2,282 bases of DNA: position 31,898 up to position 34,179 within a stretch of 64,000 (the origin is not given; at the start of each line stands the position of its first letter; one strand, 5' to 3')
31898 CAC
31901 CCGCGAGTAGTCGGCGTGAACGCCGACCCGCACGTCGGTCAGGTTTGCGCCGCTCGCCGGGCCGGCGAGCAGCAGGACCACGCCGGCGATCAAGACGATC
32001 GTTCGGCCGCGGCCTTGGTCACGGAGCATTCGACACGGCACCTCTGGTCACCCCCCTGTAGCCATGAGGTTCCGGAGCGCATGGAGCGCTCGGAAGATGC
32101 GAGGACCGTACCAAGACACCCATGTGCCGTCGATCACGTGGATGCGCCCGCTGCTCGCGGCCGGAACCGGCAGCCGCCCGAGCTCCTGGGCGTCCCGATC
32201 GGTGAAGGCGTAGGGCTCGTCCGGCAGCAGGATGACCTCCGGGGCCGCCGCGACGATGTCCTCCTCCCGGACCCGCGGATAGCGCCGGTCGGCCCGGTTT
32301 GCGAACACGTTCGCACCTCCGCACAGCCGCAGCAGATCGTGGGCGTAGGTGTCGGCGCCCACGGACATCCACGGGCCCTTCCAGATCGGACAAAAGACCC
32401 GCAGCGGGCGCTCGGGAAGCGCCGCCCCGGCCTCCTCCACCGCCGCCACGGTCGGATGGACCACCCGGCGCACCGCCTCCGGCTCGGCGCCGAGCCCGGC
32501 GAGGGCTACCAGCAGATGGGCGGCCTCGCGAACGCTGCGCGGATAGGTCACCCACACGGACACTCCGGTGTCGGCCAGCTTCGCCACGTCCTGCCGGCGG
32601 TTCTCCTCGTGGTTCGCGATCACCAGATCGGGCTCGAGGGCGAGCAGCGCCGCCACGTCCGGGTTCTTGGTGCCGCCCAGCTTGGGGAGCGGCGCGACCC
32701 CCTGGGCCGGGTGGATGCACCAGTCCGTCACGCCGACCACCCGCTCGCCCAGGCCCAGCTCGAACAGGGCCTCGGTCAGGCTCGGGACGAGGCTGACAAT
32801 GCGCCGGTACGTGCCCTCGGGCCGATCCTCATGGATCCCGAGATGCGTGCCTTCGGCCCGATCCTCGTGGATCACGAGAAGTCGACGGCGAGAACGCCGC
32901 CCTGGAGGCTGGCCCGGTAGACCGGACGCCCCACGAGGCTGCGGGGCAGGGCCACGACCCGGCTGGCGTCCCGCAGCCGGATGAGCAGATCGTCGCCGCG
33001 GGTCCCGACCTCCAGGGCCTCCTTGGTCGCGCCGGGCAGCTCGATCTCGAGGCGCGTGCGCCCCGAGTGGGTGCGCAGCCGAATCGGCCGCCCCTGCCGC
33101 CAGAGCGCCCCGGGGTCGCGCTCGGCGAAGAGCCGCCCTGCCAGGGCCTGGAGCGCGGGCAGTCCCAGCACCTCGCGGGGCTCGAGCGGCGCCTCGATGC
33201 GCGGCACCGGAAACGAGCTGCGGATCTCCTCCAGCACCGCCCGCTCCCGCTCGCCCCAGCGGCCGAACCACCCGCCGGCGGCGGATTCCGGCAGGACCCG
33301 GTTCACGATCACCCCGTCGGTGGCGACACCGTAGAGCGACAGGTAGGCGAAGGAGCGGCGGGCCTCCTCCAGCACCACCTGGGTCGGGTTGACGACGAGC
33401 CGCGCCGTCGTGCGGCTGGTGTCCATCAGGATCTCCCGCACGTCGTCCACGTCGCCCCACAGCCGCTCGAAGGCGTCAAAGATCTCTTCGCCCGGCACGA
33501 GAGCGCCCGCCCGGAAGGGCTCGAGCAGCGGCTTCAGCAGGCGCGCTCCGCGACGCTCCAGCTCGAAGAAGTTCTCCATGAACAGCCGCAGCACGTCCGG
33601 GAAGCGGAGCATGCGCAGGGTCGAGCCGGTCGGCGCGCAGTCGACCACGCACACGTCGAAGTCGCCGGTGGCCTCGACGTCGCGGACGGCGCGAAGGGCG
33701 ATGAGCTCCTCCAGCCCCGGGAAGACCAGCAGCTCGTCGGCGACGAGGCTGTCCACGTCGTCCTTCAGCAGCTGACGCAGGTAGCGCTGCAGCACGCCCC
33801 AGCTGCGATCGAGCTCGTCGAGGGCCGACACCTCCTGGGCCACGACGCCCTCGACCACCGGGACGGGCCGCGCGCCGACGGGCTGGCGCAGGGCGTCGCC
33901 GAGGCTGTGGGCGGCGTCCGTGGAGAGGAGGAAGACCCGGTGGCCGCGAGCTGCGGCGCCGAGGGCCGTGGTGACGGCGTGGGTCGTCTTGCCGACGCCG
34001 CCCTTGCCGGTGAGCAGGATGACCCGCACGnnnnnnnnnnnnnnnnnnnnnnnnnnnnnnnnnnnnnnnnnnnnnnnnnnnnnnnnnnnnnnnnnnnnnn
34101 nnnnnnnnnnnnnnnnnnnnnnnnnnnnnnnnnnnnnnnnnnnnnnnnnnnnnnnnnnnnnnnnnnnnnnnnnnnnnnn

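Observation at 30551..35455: Tightly coupled five-gene operon: Zn-ribbon peptide, paired ArsA/Get3-like ATPases, signal-less TroA/BtuF-fold protein, and an AMIN-TM-coiled-coil envelope protein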

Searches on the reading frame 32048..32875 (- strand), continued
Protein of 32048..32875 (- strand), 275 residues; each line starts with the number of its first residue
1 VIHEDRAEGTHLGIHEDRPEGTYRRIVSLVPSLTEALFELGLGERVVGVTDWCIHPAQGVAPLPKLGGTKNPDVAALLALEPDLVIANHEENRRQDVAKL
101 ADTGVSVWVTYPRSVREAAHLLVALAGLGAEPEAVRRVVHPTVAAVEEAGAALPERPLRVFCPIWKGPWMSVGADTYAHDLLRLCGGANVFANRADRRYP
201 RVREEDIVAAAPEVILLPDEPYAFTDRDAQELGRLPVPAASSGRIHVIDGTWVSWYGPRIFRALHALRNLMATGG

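Call 46: fold_search(model_id=the predicted structure, library=pdb)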
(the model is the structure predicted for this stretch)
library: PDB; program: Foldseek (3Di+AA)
matches with E <= 10: 1287; with E <= 0.001: 180
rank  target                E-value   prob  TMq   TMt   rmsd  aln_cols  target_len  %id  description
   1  5ysc                  1.0e-20  1.00  0.78  0.84   3.4       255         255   24  Crystal Structure of periplasmic Vitamin B12 binding protein BtuF of Vibrio cholerae (released 2018-09-19)
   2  5y8b                  9.9e-20  1.00  0.74  0.77   4.0       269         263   26  Periplasmic heme-binding protein RhuT from Roseiflexus sp. RS-1 in apo form (released 2017-10-11)
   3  5giz_A                2.5e-19  1.00  0.72  0.73   4.0       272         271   25  Periplasmic heme-binding protein BhuT in apo form (released 2017-06-28)
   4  4m7o                  2.2e-18  1.00  0.73  0.77   3.8       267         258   25  The crystal structure of a possible an iron-binding (periplasmic solute-binding) protein from Staphylococcus epidermidis (released 2013-08-28)
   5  5giz_B                3.2e-18  1.00  0.72  0.74   4.0       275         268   25  Periplasmic heme-binding protein BhuT in apo form (released 2017-06-28)
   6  5y89_A                3.9e-18  1.00  0.71  0.73   4.0       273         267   26  Periplasmic heme-binding protein BhuT in complex with one heme (holo-1) (released 2017-10-11)
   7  2r7a_B                5.6e-18  1.00  0.70  0.75   4.1       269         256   26  Crystal Structure of a Periplasmic Heme Binding Protein from Shigella dysenteriae (released 2007-10-09)
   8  1n2z_A                6.0e-18  1.00  0.78  0.86   3.0       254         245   25  2.0 Angstrom structure of BtuF, the vitamin B12 binding protein of E. coli (released 2002-12-18)
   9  3md9_A                8.7e-18  1.00  0.73  0.78   3.5       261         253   21  Structure of apo form of a periplasmic heme binding protein (released 2010-09-15)
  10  5b58_T                1.3e-17  1.00  0.71  0.74   3.9       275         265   24  Inward-facing conformation of ABC heme importer BhuUV in complex with periplasmic heme binding protein BhuT from Burkh (released 2016-11-23)
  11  3nu1_A                2.5e-17  1.00  0.74  0.80   3.5       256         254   22  Structure of holo form of a periplasmic heme binding protein (released 2010-10-13)
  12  5m3b_B                3.0e-17  1.00  0.74  0.87   3.0       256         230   23  Structure of cobinamide-bound BtuF mutant W66L, the periplasmic vitamin B12 binding protein in E.coli (released 2017-03-01)
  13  2r7a_A                3.2e-17  1.00  0.75  0.80   3.7       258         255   26  Crystal Structure of a Periplasmic Heme Binding Protein from Shigella dysenteriae (released 2007-10-09)
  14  1n4a_A                4.1e-17  1.00  0.77  0.86   3.1       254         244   24  The Ligand Bound Structure of E.coli BtuF, the Periplasmic Binding Protein for Vitamin B12 (released 2003-03-11)
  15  5gj3                  6.8e-17  1.00  0.76  0.77   4.0       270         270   26  Periplasmic heme-binding protein RhuT from Roseiflexus sp. RS-1 in two-heme bound form (holo-2) (released 2017-06-28)
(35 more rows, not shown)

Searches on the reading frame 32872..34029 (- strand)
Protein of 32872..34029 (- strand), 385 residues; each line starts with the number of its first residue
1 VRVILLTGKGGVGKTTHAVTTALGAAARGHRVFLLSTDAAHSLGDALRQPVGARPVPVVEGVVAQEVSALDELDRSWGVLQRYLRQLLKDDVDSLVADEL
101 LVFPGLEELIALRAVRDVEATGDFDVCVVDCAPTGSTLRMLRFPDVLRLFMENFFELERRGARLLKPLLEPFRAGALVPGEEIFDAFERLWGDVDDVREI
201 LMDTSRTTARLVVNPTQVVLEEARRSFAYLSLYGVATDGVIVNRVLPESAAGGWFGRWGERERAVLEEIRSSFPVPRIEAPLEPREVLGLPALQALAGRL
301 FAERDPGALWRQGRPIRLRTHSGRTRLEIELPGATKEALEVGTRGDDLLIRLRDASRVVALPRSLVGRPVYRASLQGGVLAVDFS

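Call 4: search_protein_families(library=pfam, proteins=[window:32872-34029:-], max_evalue=0.1)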
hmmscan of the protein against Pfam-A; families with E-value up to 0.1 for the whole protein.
window:32872-34029:- (385 aa): 14 families
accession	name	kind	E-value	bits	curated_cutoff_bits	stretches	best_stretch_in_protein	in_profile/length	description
PF02374.21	ArsA_ATPase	-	1.7e-70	238.1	24.3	1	1-300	1-303/305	Anion-transporting ATPase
PF17886.7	ArsA_HSP20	-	6.1e-13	48.6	22.5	1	323-384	2-63/63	HSP20-like domain found in ArsA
PF13614.12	AAA_31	-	5.9e-07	30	27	1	5-138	6-132/177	AAA domain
PF01656.29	CbiA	-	8.1e-06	26.3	25.4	1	4-216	2-76/125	CobQ/CobB/MinD/ParA nucleotide binding domain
PF10609.15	ParA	-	3.7e-05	23.7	27.1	1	3-38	6-41/246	NUBPL iron-transfer P-loop NTPase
PF20720.3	nSTAND3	-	0.0041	17.3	27.2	1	2-35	18-51/155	Novel STAND NTPase 3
PF25199.1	nSTAND_NTPase5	-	0.0057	16.9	34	1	2-45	42-86/145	Novel STAND NTPase 5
PF01695.23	IstB_IS21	-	0.012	15.5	24.1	1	4-38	95-129/238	IstB-like ATP binding protein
PF13481.12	AAA_25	-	0.022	14.8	27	1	2-34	34-65/195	AAA domain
PF13439.12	Glyco_transf_4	-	0.04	14.4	28.5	1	15-93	5-74/170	Glycosyltransferase Family 4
PF00142.24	Fer4_NifH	-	0.049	13.5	25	1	4-40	3-39/271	4Fe-4S iron sulfur cluster binding proteins, NifH/frxC family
PF13191.12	AAA_16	-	0.051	14.5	32.6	0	2-48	25-75/167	AAA ATPase domain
PF13671.12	AAA_33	-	0.078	13.7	27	0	3-103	1-81/143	AAA domain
PF00448.28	SRP54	-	0.092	12.8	22.7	0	2-39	2-39/196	SRP54-type protein, GTPase domain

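Call 5: search_protein_families(library=ncbifam, proteins=[window:32872-34029:-], max_evalue=0.1)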
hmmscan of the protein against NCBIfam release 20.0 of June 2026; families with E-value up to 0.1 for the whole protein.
window:32872-34029:- (385 aa): 20 families
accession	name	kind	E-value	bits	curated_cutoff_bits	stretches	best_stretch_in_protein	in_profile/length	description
TIGR00345.1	GET3_arsA_TRC40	subfamily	1.4e-63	215.2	135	1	5-298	1-295/299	TRC40/GET3/ArsA family transport-energizing ATPase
NF050088.1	Get3_fold_NosAFP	equivalog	1.2e-34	119.9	325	2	3-245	4-252/364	Get3/ArsA fold putative tail anchor-mediating ATPase NosAFP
NF041417.1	ArsA_halo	exception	1.9e-30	106.1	800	2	2-152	334-490/617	arsenical pump-driving ATPase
TIGR04291.1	arsen_driv_ArsA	equivalog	1.3e-23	83.6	650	1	4-296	6-285/565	arsenical pump-driving ATPase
NF053621.1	ATPseBagBMYCTU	equivalog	2e-10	40.3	521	1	2-153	13-170/371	ATPase BagB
NF041546.1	ParA_partition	equivalog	1.1e-08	34.8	180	1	5-60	4-60/203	ParA family partition ATPase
NF053622.1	ATPseBagAMYCTU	equivalog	3.2e-07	30.1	400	1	2-70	8-77/325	ATPase BagA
NF041136.1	MrpORP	equivalog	0.00015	21.2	450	1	2-38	7-43/365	iron-sulfur cluster carrier protein MrpORP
TIGR01968.1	minD_bact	equivalog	0.00019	20.9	212.9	1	3-39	4-40/261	septum site-determining protein MinD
NF047398.1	AAA_KGGVGR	domain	0.0003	21.2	90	1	3-38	5-40/190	KGGVGR-motif variant AAA ATPase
TIGR01969.1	minD_arch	subfamily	0.0004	19.6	201.75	1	3-40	3-40/251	cell division ATPase MinD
NF008669.0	PRK11670.1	equivalog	0.002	17.1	348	1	6-39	113-146/369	iron-sulfur cluster carrier protein ApbC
TIGR03453.1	partition_RepA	equivalog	0.0041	16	348.45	0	8-43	112-147/387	plasmid partitioning protein RepA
TIGR02237.1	recomb_radB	equivalog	0.0047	16.8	172.4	1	6-100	17-106/210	DNA repair and recombination protein RadB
NF008079.0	PRK10818.1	equivalog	0.0089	15.4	508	1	3-38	4-40/270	septum site-determining protein MinD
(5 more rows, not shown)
